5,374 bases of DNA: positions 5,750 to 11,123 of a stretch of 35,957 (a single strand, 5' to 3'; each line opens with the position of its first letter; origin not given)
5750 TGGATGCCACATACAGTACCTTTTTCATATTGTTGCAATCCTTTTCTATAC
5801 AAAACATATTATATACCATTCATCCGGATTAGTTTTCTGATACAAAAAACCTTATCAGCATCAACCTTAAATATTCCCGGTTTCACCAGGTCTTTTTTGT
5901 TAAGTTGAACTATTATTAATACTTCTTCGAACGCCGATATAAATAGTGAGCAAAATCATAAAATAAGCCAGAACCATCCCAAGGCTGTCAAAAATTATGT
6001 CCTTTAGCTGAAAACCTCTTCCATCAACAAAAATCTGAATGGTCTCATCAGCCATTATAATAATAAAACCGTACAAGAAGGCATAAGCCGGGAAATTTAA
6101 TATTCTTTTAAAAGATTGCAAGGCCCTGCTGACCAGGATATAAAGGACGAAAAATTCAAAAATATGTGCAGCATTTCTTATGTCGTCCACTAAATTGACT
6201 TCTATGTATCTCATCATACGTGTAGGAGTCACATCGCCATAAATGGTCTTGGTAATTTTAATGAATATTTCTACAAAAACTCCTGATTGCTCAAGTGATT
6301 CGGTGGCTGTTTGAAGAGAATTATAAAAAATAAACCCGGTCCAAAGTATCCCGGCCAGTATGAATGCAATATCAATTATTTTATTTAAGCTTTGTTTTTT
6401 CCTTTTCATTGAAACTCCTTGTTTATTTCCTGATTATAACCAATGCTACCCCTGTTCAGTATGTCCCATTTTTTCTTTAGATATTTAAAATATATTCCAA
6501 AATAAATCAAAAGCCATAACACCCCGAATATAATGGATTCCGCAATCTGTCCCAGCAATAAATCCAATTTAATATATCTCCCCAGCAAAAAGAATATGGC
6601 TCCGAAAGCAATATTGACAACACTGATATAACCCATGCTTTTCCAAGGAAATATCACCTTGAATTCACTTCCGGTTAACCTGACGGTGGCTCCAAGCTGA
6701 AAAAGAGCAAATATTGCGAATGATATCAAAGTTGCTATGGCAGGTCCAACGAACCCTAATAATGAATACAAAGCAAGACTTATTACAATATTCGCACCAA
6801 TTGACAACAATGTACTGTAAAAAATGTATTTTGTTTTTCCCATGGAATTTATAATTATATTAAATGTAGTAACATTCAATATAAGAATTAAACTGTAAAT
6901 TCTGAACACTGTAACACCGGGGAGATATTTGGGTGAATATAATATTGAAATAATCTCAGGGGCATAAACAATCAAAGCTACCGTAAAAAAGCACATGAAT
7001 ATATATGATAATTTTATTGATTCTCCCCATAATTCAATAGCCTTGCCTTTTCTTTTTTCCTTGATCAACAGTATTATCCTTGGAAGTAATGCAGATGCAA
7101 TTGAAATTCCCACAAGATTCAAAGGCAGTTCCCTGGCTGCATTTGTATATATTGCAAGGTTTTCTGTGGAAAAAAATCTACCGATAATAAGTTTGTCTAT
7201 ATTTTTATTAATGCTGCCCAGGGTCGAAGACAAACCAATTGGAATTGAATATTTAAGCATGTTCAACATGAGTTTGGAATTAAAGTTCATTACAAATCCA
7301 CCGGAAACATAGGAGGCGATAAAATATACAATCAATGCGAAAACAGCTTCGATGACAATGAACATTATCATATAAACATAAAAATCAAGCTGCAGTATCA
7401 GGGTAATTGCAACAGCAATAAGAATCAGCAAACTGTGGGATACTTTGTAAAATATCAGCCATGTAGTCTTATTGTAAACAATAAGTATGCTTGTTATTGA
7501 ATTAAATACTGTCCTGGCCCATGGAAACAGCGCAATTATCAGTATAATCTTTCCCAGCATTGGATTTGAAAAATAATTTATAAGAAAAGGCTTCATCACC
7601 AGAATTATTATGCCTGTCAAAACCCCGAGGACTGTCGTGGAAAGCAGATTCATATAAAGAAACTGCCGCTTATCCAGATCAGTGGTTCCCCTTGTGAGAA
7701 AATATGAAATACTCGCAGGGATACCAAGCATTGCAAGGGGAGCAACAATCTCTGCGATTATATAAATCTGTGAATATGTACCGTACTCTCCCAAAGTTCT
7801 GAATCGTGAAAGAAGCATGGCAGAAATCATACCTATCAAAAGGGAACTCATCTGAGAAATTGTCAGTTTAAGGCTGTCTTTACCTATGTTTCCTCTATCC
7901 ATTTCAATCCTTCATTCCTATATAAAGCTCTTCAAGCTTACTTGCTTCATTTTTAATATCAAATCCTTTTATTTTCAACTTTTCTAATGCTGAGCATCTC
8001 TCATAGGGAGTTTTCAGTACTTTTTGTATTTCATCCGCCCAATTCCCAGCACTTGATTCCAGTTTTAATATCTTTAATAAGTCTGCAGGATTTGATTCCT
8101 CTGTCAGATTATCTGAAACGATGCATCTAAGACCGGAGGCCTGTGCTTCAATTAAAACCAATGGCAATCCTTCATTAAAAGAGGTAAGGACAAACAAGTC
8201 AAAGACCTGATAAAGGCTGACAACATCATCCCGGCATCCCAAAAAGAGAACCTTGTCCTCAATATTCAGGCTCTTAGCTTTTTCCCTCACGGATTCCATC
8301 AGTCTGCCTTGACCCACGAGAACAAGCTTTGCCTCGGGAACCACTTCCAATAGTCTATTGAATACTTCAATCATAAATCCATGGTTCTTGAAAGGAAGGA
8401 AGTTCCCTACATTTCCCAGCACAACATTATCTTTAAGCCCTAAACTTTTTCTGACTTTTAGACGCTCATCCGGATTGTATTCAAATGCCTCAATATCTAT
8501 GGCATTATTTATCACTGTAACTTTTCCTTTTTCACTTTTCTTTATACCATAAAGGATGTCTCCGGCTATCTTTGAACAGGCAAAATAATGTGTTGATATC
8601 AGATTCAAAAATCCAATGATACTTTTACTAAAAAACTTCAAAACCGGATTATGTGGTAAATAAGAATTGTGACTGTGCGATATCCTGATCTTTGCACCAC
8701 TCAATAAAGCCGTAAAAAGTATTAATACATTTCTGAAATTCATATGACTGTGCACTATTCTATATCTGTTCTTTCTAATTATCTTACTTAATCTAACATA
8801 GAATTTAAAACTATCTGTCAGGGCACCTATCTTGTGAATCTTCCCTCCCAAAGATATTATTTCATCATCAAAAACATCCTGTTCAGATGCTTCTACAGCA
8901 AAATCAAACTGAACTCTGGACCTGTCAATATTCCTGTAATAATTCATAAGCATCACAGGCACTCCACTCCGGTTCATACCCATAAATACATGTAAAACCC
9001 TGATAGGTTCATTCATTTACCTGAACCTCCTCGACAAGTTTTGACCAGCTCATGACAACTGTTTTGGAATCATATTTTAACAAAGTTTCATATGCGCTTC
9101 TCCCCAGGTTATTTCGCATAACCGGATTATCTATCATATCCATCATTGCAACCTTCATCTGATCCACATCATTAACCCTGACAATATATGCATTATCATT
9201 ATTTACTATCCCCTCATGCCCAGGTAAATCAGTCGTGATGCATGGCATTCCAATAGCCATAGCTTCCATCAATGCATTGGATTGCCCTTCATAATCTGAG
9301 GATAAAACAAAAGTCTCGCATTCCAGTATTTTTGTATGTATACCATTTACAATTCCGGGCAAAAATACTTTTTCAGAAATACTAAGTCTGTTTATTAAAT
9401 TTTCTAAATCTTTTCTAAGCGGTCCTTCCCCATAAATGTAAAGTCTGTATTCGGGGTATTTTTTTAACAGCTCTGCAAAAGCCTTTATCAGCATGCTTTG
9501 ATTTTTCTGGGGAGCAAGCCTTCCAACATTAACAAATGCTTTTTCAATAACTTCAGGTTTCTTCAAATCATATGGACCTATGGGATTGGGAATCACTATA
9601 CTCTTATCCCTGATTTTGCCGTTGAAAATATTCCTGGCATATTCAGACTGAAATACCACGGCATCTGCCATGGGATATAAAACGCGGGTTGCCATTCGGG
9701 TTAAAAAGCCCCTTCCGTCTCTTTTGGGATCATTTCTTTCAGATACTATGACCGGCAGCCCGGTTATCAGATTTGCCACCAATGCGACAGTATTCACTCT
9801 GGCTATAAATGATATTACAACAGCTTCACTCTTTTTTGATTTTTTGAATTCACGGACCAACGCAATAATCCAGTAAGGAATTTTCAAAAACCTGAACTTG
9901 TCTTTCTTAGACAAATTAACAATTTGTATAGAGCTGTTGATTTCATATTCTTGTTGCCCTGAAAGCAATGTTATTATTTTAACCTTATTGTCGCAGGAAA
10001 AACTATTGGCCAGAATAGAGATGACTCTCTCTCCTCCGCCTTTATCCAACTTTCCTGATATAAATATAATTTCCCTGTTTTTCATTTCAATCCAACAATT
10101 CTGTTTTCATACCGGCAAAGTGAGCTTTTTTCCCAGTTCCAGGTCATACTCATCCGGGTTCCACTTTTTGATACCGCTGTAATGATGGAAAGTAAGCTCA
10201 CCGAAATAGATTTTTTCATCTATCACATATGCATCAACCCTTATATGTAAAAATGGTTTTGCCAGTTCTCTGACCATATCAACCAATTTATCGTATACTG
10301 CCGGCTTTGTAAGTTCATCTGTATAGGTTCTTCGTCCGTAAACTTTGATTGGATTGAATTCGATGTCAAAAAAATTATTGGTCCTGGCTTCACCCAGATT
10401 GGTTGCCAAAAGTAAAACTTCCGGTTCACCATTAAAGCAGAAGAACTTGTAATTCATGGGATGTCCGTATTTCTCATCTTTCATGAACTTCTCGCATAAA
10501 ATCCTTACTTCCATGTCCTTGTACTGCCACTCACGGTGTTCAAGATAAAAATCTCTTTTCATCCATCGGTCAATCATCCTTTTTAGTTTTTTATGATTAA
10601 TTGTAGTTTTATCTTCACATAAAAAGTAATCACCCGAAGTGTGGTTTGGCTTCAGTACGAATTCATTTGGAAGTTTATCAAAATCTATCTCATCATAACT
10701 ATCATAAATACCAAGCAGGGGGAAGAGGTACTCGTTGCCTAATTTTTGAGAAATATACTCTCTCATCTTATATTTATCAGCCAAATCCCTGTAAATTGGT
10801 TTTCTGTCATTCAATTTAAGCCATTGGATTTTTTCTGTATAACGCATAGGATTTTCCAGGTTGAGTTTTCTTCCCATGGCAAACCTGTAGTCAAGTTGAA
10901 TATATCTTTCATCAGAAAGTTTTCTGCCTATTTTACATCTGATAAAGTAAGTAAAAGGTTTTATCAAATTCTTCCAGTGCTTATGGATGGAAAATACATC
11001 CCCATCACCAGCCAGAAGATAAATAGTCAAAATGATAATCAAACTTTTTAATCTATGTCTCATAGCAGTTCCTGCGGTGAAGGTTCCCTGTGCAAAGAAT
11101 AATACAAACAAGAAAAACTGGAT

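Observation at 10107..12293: Wzy-like polytopic membrane domain fused to a TupA-type ATP-grasp amidoligase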

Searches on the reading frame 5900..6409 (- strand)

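Call 3: search_protein_families(library=pfam, proteins=[window:5900-6409:-], max_evalue=0.01)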
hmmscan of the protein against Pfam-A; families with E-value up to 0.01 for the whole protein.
window:5900-6409:- (169 aa): 1 family
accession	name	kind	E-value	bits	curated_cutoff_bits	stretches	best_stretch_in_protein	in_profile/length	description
PF04892.17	VanZ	-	8.9e-19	68.8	30.1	1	16-154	1-124/126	VanZ like family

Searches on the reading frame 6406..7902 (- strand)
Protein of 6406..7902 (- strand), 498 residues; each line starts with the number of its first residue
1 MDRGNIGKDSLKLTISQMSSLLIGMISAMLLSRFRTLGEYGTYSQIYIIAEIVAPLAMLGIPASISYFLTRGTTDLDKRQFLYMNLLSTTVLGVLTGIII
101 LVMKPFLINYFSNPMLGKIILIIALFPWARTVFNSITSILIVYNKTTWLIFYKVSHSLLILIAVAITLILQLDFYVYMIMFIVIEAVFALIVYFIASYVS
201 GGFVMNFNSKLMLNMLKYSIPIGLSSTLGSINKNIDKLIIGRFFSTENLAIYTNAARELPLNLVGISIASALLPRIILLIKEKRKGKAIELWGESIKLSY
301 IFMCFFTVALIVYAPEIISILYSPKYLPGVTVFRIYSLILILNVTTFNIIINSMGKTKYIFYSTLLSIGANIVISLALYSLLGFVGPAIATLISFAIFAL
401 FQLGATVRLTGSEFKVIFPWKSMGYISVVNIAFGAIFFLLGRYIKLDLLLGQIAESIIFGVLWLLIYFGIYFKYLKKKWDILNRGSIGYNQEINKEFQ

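Call 3: search_protein_families(library=pfam, proteins=[window:6406-7902:-], max_evalue=0.01)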
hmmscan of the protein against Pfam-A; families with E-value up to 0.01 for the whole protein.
window:6406-7902:- (498 aa): 3 families
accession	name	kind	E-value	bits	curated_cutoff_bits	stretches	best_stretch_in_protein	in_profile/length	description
PF13440.11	Polysacc_synt_3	-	2e-19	70.4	23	1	30-329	1-291/293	Polysaccharide biosynthesis protein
PF01943.22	Polysacc_synt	-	1.5e-18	67.6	28.2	1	7-276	2-270/274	Polysaccharide biosynthesis protein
PF03023.19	MurJ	-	9.3e-08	31.5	27.4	1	134-409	138-405/451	Lipid II flippase MurJ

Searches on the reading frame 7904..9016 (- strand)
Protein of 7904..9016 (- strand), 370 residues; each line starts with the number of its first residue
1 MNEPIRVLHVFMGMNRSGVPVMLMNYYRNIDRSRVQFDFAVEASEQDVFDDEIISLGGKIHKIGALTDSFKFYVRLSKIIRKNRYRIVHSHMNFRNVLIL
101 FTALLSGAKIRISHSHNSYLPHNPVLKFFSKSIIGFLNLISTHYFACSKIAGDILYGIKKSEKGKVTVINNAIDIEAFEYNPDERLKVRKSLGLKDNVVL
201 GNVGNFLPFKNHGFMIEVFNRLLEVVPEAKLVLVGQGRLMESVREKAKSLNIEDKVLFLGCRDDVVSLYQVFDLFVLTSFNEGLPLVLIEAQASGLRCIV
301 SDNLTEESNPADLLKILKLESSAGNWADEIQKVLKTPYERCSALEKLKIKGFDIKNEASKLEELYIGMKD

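Call 3: search_protein_families(library=pfam, proteins=[window:7904-9016:-], max_evalue=0.01)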
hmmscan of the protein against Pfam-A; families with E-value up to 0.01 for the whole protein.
window:7904-9016:- (370 aa): 3 families
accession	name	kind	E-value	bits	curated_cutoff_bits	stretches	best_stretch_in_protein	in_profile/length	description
PF00534.26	Glycos_transf_1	-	1.1e-23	84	26.4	1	188-342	5-163/172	Glycosyl transferases group 1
PF13692.12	Glyco_trans_1_4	-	3.5e-21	76.4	27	1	199-334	3-140/142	Glycosyl transferases group 1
PF13439.12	Glyco_transf_4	-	2.8e-10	40.9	28.5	1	17-176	2-169/170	Glycosyltransferase Family 4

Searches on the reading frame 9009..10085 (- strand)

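Call 3: search_protein_families(library=pfam, proteins=[window:9009-10085:-], max_evalue=0.01)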
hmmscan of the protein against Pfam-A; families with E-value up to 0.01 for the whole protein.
window:9009-10085:- (358 aa): 5 families
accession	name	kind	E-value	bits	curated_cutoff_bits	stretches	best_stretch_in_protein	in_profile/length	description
PF00534.26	Glycos_transf_1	-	2.4e-32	112.3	26.4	1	181-333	15-171/172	Glycosyl transferases group 1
PF13692.12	Glyco_trans_1_4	-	3.5e-29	102.3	27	1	182-320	2-142/142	Glycosyl transferases group 1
PF13439.12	Glyco_transf_4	-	2.2e-05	25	28.5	1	16-169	2-166/170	Glycosyltransferase Family 4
PF13524.12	Glyco_trans_1_2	-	9.4e-05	22.8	25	1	206-337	8-131/144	Glycosyl transferase-like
PF13579.12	Glyco_trans_4_4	-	0.0016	19.2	29.7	1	82-167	68-157/158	Glycosyl transferase 4-like domain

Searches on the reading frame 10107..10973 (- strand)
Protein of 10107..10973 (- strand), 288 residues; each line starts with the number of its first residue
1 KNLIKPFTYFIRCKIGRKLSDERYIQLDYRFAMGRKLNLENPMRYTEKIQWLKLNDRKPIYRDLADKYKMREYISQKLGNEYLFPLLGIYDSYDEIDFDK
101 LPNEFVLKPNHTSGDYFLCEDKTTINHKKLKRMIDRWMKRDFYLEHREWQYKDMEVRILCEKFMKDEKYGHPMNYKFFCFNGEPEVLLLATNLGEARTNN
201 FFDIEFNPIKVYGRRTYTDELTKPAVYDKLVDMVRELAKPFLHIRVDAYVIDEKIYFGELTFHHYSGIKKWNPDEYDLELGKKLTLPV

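Call 95: search_solved_structures(query=window:10107-10973:-, max_evalue=1)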
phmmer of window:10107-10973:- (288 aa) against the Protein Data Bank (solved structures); distinct sequences matched with E-value up to 1: 0.
